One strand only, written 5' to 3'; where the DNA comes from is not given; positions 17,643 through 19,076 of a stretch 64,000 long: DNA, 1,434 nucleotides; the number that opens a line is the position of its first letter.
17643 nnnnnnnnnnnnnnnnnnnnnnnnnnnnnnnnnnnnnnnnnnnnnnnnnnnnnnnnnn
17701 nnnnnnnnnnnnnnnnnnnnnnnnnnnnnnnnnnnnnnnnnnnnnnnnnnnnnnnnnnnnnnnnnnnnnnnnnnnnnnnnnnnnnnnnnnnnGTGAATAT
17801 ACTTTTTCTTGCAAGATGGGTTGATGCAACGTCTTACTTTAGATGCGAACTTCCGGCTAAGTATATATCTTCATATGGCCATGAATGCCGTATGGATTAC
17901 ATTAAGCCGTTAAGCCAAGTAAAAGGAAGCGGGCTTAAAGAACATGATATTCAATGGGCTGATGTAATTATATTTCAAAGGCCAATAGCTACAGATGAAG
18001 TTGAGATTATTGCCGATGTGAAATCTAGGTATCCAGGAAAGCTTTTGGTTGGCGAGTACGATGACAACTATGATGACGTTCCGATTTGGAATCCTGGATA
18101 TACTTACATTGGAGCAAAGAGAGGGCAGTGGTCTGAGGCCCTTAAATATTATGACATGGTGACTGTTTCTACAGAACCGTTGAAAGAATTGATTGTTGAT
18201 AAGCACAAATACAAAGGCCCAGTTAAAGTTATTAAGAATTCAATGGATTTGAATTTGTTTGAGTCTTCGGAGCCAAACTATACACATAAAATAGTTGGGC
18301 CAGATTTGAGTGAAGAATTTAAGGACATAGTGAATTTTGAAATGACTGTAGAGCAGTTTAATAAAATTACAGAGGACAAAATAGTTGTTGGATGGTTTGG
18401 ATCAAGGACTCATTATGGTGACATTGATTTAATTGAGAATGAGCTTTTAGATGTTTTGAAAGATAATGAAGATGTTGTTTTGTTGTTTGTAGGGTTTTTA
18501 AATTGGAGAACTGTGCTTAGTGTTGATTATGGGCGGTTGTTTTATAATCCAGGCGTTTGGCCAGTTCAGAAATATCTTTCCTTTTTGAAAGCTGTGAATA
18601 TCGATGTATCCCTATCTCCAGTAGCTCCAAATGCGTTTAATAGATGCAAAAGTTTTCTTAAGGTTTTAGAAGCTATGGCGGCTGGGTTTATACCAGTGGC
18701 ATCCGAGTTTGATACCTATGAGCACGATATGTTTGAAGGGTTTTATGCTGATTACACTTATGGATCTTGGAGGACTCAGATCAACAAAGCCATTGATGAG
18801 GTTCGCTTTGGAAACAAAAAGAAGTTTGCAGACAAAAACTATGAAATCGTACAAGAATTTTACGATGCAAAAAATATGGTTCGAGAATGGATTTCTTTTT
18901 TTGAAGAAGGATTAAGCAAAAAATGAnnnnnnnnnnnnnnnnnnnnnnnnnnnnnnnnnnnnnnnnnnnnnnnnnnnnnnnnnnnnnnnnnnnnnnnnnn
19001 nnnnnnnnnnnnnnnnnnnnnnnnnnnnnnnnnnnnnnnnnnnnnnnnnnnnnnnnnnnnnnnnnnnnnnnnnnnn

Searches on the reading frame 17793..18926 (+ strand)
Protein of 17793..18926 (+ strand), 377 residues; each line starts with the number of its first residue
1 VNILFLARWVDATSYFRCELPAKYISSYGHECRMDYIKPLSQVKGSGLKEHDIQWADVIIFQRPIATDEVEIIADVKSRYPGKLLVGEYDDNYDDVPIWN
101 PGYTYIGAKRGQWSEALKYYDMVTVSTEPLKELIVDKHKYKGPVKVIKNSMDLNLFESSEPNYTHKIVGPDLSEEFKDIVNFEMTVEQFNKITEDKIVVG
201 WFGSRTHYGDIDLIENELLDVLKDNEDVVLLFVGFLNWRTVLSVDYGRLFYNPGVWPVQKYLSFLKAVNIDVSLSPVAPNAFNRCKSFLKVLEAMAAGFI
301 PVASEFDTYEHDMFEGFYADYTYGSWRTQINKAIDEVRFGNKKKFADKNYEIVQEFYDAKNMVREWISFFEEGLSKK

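Call 11: search_protein_families(library=pfam, proteins=[window:17793-18926:+], max_evalue=0.01)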
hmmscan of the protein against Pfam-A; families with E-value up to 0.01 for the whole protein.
window:17793-18926:+ (377 aa): 0 families

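Call 19: search_protein_families(library=ncbifam, proteins=[window:17793-18926:+], max_evalue=0.01)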
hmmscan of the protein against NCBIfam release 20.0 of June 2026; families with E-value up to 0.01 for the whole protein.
window:17793-18926:+ (377 aa): 2 families
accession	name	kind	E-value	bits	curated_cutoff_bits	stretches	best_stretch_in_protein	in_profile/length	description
TIGR04063.1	stp3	hypoth_equivalog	5e-05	22.4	442.05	0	114-304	152-324/397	TIGR04063 family PEP-CTERM/XrtA system glycosyltransferase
TIGR03999.1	thiol_BshA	equivalog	0.0085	15.1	273.7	0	118-166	143-192/375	N-acetyl-alpha-D-glucosaminyl L-malate synthase BshA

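Call 48: search_protein_families(library=phrogs, proteins=[window:17793-18926:+], max_evalue=0.001)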
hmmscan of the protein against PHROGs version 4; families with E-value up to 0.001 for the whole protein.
window:17793-18926:+ (377 aa): 1 family
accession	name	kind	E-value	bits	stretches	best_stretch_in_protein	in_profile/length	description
phrog_7162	-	moron, auxiliary metabolic gene and host takeover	1.4e-22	81.3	1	195-350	137-287/309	glycosyltransferase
